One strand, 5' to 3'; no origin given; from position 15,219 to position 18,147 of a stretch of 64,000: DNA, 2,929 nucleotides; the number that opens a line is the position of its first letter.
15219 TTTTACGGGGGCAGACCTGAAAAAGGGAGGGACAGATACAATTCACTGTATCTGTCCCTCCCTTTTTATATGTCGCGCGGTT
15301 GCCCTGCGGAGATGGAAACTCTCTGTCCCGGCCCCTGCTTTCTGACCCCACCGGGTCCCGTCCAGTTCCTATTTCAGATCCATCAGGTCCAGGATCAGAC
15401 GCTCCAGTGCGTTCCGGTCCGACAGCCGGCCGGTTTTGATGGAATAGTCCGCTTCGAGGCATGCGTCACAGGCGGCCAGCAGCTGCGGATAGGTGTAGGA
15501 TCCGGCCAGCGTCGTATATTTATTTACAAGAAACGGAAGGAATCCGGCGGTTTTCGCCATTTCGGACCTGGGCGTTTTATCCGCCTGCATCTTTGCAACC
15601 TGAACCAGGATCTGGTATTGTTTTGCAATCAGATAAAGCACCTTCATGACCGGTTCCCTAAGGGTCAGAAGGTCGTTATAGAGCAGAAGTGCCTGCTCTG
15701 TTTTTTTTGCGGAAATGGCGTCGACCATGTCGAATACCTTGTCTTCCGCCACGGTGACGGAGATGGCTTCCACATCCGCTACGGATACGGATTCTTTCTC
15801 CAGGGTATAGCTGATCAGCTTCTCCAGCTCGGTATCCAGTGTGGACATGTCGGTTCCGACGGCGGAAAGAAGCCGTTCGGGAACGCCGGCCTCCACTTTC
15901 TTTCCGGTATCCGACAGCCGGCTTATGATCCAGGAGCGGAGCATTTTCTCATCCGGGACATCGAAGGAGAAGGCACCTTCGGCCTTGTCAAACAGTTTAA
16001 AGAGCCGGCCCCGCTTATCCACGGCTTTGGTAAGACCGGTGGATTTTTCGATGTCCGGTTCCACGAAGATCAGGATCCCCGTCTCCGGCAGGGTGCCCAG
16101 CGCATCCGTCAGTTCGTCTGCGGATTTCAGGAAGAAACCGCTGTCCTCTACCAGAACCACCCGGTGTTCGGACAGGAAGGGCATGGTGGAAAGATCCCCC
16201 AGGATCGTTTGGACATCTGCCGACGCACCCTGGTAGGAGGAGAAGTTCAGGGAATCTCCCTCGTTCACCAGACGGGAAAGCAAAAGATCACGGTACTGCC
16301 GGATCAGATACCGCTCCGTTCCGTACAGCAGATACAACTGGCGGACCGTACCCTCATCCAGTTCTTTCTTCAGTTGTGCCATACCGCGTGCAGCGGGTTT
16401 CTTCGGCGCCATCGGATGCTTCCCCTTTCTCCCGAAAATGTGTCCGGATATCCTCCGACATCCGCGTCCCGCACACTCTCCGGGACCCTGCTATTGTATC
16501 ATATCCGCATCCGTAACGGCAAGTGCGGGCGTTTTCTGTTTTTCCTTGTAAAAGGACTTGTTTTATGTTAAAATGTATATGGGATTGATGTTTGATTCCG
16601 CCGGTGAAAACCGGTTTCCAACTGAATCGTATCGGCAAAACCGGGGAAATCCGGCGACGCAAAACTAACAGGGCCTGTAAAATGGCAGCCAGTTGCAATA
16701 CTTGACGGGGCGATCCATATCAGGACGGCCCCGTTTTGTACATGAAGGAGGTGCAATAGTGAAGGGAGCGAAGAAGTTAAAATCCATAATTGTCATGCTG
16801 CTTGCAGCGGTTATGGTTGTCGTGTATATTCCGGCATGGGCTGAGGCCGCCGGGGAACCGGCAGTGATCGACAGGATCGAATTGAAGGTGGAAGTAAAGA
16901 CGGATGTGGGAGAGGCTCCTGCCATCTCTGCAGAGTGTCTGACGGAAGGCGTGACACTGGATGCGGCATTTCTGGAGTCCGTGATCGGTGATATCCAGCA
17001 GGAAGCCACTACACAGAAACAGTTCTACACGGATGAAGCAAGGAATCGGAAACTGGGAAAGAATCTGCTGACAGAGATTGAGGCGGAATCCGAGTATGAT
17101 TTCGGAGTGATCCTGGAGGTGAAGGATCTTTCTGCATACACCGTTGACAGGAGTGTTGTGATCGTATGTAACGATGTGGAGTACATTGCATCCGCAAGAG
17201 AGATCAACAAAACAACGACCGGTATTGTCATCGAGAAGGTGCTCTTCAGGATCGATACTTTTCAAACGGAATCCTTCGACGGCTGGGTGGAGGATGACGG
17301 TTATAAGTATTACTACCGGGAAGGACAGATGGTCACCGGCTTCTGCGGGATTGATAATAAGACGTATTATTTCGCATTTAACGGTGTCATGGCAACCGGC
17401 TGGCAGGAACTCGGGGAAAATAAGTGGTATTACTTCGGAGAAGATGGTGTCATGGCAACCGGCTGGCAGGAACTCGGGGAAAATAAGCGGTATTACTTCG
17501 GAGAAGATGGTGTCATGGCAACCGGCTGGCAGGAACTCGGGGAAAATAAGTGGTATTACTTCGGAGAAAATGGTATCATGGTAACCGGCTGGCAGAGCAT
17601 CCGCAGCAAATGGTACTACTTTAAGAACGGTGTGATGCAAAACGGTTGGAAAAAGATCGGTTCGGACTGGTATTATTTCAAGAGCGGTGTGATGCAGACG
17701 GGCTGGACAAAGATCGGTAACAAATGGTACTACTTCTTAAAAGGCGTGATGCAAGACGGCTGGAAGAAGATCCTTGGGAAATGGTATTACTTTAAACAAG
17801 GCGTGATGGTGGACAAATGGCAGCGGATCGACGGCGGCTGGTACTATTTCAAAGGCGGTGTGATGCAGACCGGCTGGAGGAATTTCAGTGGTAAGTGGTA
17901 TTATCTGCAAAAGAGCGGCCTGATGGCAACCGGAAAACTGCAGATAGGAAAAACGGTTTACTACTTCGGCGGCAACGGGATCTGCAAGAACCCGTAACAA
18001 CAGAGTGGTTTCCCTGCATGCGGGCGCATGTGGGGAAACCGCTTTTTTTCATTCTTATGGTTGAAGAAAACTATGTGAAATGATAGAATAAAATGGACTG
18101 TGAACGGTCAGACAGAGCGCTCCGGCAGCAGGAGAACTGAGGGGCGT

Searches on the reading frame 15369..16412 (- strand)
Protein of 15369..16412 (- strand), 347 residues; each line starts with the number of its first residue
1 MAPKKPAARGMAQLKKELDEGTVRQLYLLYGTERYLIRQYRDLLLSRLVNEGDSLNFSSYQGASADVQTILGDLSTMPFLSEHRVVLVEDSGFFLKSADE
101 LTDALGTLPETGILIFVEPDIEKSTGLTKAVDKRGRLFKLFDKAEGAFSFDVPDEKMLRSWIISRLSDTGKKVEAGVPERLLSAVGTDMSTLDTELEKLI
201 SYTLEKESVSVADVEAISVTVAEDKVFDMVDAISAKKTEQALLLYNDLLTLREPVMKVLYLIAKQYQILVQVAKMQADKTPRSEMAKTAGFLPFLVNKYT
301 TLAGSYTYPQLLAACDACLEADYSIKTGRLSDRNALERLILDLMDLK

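Call 7: search_protein_families(library=pfam, proteins=[window:15369-16412:-], max_evalue=0.01)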
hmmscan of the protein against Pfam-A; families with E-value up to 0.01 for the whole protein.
window:15369-16412:- (347 aa): 2 families
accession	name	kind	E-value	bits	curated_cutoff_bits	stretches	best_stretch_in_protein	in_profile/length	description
PF21694.2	DNA_pol3_delta_C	-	4.4e-31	107.8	27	1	223-342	1-120/121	DNA polymerase III delta subunit, C-terminal domain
PF06144.19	DNA_pol3_delta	-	1.1e-13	51.7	21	1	27-139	1-122/124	DNA polymerase III, delta subunit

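Call 13: find_encoding_contigs(protein=window:15369-16412:-, flank=4000, max_places=8)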
Protein window:15369-16412:- (347 aa): 1 contig read that carries it; 1 place shown.
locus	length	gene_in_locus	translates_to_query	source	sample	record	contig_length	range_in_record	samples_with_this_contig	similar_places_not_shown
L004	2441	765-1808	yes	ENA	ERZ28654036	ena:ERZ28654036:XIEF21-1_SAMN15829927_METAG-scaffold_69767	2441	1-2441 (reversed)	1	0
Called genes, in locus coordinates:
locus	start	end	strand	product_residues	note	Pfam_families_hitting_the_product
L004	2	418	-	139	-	?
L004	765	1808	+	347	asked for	PF06144:DNA_pol3_delta, PF21694:DNA_pol3_delta_C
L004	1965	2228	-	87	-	PF01649:Ribosomal_S20p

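Call 52: find_homologous_proteins(query=window:15369-16412:-, max_evalue=1e-30)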
Query window:15369-16412:- (347 aa): 1053 proteins with E <= 1e-30 among 8000 candidates; the best 120 are listed.
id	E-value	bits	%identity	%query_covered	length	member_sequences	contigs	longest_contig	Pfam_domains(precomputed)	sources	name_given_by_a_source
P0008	6.2e-217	737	100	100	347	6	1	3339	PF06144.20,PF21694.3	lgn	-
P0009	5.2e-172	589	80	99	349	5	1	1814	PF06144.20,PF21694.3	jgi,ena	jgi:DNA polymerase-3 subunit delta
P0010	2.6e-169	580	78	100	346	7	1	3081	PF06144.20,PF21694.3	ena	-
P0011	1.7e-163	561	75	100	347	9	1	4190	PF06144.20,PF21694.3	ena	-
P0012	8.5e-158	543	72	100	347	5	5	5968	PF06144.20,PF21694.3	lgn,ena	-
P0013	2.8e-155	534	71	100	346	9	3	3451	PF06144.20,PF21694.3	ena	-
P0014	2.8e-153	528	70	100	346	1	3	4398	PF06144.20,PF21694.3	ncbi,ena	-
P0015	6.3e-152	523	69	100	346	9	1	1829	PF06144.20,PF21694.3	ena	-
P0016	3.3e-149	514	69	100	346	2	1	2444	PF06144.20,PF21694.3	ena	-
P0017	3.7e-149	514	70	100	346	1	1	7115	PF06144.20,PF21694.3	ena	-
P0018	4.2e-147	507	68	100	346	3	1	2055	PF06144.20,PF21694.3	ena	-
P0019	1.9e-125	436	59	99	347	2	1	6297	PF06144.20,PF21694.3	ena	-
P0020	3.1e-121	423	58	99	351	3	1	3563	PF06144.20,PF21694.3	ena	-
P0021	3.3e-119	416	56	97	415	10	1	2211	PF06144.20,PF21694.3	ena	-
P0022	1.4e-118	414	58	97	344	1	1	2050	PF06144.20,PF21694.3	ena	-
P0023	2.3e-114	400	56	99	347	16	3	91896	PF06144.20,PF21694.3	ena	-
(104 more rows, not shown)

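Call 53: find_encoding_contigs(protein=P0012, flank=3500, max_places=3)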
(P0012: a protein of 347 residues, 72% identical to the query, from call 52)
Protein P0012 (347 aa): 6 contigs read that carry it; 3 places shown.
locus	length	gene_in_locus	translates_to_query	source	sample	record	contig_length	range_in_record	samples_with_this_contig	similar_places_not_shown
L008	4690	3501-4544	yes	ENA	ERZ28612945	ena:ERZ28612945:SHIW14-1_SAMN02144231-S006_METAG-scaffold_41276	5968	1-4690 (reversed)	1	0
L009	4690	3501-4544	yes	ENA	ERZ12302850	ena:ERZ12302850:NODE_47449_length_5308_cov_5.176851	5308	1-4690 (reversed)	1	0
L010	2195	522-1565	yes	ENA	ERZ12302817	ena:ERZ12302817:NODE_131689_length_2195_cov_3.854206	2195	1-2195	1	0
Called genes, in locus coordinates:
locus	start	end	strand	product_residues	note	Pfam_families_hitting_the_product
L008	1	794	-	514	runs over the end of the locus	PF00474:SSF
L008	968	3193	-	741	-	PF22019:GlgB_N, PF02922:CBM_48, PF00128:Alpha-amylase, PF02806:Alpha-amylase_C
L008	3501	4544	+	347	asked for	PF06144:DNA_pol3_delta, PF21694:DNA_pol3_delta_C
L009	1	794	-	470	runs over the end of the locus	?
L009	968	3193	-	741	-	PF22019:GlgB_N, PF02922:CBM_48, PF00128:Alpha-amylase, PF02806:Alpha-amylase_C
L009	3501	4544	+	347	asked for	PF06144:DNA_pol3_delta, PF21694:DNA_pol3_delta_C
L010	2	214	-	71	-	?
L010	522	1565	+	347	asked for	PF06144:DNA_pol3_delta, PF21694:DNA_pol3_delta_C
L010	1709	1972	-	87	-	PF01649:Ribosomal_S20p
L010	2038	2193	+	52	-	?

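Call 54: find_encoding_contigs(protein=P0017, flank=3500, max_places=2)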
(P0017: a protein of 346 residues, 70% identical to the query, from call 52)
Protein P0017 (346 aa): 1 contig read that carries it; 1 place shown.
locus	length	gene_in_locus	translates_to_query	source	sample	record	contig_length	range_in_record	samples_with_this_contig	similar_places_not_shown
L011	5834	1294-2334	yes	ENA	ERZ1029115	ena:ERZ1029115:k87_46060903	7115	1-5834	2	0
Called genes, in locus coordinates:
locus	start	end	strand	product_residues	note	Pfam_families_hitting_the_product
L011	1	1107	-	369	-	?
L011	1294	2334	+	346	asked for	PF06144:DNA_pol3_delta, PF21694:DNA_pol3_delta_C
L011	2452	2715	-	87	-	PF01649:Ribosomal_S20p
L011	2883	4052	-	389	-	PF19085:Choline_bind_2 (faint), PF19127:Choline_bind_3, PF01473:Choline_bind_1 (weak), PF19127:Choline_bind_3, PF01473:Choline_bind_1 (weak), PF19127:Choline_bind_3, PF01473:Choline_bind_1 (weak), PF19127:Choline_bind_3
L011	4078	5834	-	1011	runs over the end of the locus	?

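Call 55: find_encoding_contigs(protein=P0011, flank=3500, max_places=2)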
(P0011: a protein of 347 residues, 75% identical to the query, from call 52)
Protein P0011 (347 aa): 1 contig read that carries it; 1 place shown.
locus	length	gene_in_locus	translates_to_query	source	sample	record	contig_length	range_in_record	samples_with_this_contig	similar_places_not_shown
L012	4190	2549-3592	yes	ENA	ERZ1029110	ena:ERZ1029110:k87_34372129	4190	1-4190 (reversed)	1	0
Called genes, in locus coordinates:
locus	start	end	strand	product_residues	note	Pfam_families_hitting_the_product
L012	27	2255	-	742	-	PF22019:GlgB_N, PF02922:CBM_48, PF00128:Alpha-amylase, PF02806:Alpha-amylase_C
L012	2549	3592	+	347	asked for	PF06144:DNA_pol3_delta, PF21694:DNA_pol3_delta_C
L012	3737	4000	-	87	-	-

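Call 56: find_encoding_contigs(protein=P0023, flank=3500, max_places=2)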
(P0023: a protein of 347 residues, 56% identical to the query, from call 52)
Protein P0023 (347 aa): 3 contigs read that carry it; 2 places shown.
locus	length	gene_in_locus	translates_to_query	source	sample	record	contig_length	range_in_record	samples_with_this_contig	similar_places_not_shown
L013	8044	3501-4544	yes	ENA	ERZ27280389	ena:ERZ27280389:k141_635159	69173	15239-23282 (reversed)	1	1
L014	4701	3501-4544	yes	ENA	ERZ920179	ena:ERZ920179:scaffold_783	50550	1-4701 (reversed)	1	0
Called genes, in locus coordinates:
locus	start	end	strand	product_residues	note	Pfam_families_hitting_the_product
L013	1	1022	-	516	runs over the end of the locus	PF00474:SSF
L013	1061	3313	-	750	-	PF22019:GlgB_N, PF02922:CBM_48, PF00128:Alpha-amylase, PF02806:Alpha-amylase_C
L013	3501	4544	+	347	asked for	PF06144:DNA_pol3_delta, PF21694:DNA_pol3_delta_C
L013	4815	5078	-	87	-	PF01649:Ribosomal_S20p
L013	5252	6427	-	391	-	PF01473:Choline_bind_1 (faint), PF19127:Choline_bind_3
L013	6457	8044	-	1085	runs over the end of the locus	-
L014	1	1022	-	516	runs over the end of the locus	PF00474:SSF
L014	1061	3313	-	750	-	PF22019:GlgB_N, PF02922:CBM_48, PF00128:Alpha-amylase, PF02806:Alpha-amylase_C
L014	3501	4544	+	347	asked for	PF06144:DNA_pol3_delta, PF21694:DNA_pol3_delta_C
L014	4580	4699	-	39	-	?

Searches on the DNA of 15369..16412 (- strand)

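Call 57: search_rna_families(sources=[L008, L010, L011, L012, L013], threshold=gathering)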
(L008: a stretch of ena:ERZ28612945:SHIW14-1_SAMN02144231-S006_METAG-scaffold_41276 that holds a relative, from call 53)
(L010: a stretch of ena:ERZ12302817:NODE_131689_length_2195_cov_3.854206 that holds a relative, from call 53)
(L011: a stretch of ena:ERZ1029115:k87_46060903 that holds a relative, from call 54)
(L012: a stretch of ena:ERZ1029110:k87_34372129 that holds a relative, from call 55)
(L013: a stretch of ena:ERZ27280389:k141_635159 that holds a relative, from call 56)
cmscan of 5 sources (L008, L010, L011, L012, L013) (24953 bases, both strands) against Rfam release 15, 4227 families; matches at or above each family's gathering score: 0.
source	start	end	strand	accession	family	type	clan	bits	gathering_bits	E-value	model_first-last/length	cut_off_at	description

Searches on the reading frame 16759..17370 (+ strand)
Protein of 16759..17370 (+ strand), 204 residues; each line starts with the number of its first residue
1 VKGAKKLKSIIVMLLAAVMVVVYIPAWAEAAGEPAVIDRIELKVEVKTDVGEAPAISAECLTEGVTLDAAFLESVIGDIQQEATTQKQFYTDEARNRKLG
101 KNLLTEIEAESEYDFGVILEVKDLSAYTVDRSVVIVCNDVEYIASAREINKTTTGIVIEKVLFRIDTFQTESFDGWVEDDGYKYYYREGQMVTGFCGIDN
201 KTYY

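Call 11: find_homologous_proteins(query=window:16759-17370:+)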
Query window:16759-17370:+: 277 candidates shared short words with the query, none scored E <= 0.001.

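Call 19: search_protein_representatives(protein=window:16846-17346:+)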
Query: 167 residues. Proteins with E-value up to 0.001 (for the whole library): 7; up to 1e-10: 1; up to 1e-30: 1. The best 7 are listed.
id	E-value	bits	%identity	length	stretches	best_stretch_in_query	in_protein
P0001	5.8e-83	292.8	81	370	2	1-166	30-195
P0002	1.6e-09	54.3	31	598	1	7-165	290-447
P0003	4.3e-08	49.6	-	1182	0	-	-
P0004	8.7e-08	48.6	38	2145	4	133-166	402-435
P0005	1.7e-06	44.4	46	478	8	26-48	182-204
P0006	2.0e-05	40.9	41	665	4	118-164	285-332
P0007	9.2e-04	35.5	38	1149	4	141-164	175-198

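Call 21: find_encoding_contigs(protein=P0001, flank=4000, max_places=8)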
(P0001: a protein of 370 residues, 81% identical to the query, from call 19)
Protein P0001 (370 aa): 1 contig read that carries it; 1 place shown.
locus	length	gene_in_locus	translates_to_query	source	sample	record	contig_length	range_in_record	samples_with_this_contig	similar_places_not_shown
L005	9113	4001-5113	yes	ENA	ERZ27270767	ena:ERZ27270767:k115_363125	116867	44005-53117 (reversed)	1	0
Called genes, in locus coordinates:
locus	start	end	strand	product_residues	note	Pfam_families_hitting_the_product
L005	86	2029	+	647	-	-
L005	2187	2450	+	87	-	PF01649:Ribosomal_S20p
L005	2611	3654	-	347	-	PF06144:DNA_pol3_delta, PF21694:DNA_pol3_delta_C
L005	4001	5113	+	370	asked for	PF19127:Choline_bind_3, PF01473:Choline_bind_1 (weak), PF19127:Choline_bind_3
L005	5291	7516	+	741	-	PF22019:GlgB_N, PF02922:CBM_48, PF00128:Alpha-amylase (weak), PF02806:Alpha-amylase_C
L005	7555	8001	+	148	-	PF00474:SSF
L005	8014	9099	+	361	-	PF00474:SSF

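Call 22: find_encoding_contigs(protein=P0002, flank=4000, max_places=8)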
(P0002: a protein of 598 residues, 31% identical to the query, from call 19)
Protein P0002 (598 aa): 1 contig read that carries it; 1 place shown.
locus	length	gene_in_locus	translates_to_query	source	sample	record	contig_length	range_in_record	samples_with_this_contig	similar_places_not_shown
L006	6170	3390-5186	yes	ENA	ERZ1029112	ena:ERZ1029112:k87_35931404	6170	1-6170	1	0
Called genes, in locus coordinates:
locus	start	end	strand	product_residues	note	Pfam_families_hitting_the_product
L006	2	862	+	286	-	?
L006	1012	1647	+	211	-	PF00753:Lactamase_B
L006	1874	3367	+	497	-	PF04055:Radical_SAM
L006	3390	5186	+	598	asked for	PF01473:Choline_bind_1 (weak), PF19127:Choline_bind_3, PF01473:Choline_bind_1 (weak), PF19127:Choline_bind_3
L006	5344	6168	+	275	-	?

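Call 44: predict_structure(protein=window:16846-17346:+)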
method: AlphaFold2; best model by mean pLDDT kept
length: 167 residues; sequences in the alignment: 1
mean_pLDDT: 35.0   pTM: 0.29
mean pLDDT of the five models: 35.0, 32.8, 30.7, 29.8, 28.5
residues with pLDDT >= 90: 0; 70-90: 0; 50-70: 24; < 50: 143
segments of 3 or more residues with pLDDT < 50: 1-13, 16-26, 51-167
pLDDT, mean of each block of 10 residues (from residue 1): 37 47 49 54 55 39 28 25 29 28 24 24 24 27 39 37 28
secondary structure, 60 per line:
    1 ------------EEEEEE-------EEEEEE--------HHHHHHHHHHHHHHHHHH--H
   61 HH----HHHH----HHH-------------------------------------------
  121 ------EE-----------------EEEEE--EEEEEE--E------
elements in order: E13-18 E26-31 H40-57 H67-70 E146-150 E153-158

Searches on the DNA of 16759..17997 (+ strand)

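Call 24: search_rna_families(sources=[L001, L002, L003, L005, L006], threshold=gathering)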
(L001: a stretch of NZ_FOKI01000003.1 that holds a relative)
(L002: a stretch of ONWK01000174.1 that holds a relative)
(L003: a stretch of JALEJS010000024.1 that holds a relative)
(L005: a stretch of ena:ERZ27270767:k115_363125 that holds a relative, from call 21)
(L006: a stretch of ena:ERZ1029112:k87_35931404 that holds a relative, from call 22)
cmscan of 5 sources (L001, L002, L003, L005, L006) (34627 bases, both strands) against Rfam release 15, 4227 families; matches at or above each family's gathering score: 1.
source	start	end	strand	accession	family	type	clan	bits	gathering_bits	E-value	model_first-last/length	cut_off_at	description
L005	3866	3942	+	RF01051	c-di-GMP-I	Cis-reg; riboswitch;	CL00126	53.3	35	7.5e-08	1-87/87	no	c-di-GMP-I riboswitch aptamer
